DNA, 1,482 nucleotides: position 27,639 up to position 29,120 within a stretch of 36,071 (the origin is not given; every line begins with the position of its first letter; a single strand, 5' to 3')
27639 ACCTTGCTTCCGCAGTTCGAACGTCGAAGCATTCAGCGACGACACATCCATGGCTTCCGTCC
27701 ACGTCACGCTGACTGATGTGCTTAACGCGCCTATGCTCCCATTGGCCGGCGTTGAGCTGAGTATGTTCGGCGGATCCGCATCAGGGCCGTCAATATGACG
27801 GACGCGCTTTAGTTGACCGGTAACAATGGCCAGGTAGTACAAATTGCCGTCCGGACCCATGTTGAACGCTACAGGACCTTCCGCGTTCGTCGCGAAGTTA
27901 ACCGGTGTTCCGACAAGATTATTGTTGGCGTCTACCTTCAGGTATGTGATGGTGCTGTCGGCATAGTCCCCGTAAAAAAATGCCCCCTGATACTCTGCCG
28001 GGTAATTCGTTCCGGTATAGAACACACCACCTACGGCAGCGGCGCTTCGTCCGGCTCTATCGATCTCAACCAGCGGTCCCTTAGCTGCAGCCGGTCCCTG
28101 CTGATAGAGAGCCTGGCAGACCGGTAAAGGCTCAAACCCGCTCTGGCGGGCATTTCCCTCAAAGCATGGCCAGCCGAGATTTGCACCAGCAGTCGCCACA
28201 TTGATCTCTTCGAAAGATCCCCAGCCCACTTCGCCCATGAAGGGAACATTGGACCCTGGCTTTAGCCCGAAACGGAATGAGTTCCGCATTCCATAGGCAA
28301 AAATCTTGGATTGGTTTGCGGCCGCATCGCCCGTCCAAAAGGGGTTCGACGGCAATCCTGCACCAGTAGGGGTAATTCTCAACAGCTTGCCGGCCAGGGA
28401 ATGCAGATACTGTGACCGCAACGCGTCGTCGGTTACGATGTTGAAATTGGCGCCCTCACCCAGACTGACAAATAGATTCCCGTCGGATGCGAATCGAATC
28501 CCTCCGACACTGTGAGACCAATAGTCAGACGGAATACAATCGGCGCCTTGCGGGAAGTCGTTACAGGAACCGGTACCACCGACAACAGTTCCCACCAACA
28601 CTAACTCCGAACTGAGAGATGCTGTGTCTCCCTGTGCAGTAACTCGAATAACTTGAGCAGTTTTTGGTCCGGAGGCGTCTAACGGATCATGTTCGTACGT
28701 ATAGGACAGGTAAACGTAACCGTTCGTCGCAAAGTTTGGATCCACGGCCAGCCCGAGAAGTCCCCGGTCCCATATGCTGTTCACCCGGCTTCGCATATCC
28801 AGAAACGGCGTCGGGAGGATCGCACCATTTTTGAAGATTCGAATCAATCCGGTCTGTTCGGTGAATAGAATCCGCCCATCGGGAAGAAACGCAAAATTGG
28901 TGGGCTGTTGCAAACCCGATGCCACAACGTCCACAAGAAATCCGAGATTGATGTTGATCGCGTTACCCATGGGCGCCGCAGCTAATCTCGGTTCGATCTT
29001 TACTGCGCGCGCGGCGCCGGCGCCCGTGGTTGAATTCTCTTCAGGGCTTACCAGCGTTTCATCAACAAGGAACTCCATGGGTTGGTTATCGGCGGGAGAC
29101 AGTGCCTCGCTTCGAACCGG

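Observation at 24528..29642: Giant secreted protein with an unusual domain mosaic directly upstream of the EPS operon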

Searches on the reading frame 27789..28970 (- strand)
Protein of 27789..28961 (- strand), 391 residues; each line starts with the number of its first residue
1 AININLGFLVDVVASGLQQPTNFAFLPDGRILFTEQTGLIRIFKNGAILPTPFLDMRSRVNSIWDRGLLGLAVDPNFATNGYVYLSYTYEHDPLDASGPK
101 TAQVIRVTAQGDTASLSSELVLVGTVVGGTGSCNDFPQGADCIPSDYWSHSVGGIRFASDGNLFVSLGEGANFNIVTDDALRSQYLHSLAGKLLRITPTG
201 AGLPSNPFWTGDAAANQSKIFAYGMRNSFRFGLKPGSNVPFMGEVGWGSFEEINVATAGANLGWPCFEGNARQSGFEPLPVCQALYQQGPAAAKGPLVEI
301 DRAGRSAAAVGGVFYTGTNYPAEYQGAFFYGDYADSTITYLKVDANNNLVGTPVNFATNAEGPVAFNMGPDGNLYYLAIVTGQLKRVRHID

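Call 37: search_solved_structures(query=window:27789-28961:-, max_evalue=1e-10, show_alignments=5)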
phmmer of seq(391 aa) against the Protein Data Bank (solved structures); distinct sequences matched with E-value up to 1e-10: 8.
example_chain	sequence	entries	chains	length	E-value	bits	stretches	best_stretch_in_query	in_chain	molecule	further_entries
2ism_A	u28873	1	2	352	1.4e-22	83.5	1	7-274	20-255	Putative oxidoreductase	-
7cdy_A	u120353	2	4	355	4.3e-22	81.9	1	149-378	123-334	glucose dehydrogenase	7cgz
2g8s_A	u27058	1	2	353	7.6e-21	77.8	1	10-384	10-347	Glucose/sorbosone dehydrogenases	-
3a9g_A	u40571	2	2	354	4.9e-19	71.8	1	8-277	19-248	Putative uncharacterized protein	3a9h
5min_A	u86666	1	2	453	1.5e-15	60.3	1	11-277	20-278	Quinoprotein glucose dehydrogenase B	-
1c9u_A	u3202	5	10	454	2e-15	59.9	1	11-277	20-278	SOLUBLE QUINOPROTEIN GLUCOSE DEHYDROGENASE | PROTEIN (SOLUBLE QUINOPROTEIN GLUCOSE DEHYDROGENASE) | Quinoprotein glucose dehydrogenase B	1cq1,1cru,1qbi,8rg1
8re0_A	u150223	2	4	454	2.1e-15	59.9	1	11-277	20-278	Quinoprotein glucose dehydrogenase B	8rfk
3das_A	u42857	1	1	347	1e-13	54.3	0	150-333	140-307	Putative oxidoreductase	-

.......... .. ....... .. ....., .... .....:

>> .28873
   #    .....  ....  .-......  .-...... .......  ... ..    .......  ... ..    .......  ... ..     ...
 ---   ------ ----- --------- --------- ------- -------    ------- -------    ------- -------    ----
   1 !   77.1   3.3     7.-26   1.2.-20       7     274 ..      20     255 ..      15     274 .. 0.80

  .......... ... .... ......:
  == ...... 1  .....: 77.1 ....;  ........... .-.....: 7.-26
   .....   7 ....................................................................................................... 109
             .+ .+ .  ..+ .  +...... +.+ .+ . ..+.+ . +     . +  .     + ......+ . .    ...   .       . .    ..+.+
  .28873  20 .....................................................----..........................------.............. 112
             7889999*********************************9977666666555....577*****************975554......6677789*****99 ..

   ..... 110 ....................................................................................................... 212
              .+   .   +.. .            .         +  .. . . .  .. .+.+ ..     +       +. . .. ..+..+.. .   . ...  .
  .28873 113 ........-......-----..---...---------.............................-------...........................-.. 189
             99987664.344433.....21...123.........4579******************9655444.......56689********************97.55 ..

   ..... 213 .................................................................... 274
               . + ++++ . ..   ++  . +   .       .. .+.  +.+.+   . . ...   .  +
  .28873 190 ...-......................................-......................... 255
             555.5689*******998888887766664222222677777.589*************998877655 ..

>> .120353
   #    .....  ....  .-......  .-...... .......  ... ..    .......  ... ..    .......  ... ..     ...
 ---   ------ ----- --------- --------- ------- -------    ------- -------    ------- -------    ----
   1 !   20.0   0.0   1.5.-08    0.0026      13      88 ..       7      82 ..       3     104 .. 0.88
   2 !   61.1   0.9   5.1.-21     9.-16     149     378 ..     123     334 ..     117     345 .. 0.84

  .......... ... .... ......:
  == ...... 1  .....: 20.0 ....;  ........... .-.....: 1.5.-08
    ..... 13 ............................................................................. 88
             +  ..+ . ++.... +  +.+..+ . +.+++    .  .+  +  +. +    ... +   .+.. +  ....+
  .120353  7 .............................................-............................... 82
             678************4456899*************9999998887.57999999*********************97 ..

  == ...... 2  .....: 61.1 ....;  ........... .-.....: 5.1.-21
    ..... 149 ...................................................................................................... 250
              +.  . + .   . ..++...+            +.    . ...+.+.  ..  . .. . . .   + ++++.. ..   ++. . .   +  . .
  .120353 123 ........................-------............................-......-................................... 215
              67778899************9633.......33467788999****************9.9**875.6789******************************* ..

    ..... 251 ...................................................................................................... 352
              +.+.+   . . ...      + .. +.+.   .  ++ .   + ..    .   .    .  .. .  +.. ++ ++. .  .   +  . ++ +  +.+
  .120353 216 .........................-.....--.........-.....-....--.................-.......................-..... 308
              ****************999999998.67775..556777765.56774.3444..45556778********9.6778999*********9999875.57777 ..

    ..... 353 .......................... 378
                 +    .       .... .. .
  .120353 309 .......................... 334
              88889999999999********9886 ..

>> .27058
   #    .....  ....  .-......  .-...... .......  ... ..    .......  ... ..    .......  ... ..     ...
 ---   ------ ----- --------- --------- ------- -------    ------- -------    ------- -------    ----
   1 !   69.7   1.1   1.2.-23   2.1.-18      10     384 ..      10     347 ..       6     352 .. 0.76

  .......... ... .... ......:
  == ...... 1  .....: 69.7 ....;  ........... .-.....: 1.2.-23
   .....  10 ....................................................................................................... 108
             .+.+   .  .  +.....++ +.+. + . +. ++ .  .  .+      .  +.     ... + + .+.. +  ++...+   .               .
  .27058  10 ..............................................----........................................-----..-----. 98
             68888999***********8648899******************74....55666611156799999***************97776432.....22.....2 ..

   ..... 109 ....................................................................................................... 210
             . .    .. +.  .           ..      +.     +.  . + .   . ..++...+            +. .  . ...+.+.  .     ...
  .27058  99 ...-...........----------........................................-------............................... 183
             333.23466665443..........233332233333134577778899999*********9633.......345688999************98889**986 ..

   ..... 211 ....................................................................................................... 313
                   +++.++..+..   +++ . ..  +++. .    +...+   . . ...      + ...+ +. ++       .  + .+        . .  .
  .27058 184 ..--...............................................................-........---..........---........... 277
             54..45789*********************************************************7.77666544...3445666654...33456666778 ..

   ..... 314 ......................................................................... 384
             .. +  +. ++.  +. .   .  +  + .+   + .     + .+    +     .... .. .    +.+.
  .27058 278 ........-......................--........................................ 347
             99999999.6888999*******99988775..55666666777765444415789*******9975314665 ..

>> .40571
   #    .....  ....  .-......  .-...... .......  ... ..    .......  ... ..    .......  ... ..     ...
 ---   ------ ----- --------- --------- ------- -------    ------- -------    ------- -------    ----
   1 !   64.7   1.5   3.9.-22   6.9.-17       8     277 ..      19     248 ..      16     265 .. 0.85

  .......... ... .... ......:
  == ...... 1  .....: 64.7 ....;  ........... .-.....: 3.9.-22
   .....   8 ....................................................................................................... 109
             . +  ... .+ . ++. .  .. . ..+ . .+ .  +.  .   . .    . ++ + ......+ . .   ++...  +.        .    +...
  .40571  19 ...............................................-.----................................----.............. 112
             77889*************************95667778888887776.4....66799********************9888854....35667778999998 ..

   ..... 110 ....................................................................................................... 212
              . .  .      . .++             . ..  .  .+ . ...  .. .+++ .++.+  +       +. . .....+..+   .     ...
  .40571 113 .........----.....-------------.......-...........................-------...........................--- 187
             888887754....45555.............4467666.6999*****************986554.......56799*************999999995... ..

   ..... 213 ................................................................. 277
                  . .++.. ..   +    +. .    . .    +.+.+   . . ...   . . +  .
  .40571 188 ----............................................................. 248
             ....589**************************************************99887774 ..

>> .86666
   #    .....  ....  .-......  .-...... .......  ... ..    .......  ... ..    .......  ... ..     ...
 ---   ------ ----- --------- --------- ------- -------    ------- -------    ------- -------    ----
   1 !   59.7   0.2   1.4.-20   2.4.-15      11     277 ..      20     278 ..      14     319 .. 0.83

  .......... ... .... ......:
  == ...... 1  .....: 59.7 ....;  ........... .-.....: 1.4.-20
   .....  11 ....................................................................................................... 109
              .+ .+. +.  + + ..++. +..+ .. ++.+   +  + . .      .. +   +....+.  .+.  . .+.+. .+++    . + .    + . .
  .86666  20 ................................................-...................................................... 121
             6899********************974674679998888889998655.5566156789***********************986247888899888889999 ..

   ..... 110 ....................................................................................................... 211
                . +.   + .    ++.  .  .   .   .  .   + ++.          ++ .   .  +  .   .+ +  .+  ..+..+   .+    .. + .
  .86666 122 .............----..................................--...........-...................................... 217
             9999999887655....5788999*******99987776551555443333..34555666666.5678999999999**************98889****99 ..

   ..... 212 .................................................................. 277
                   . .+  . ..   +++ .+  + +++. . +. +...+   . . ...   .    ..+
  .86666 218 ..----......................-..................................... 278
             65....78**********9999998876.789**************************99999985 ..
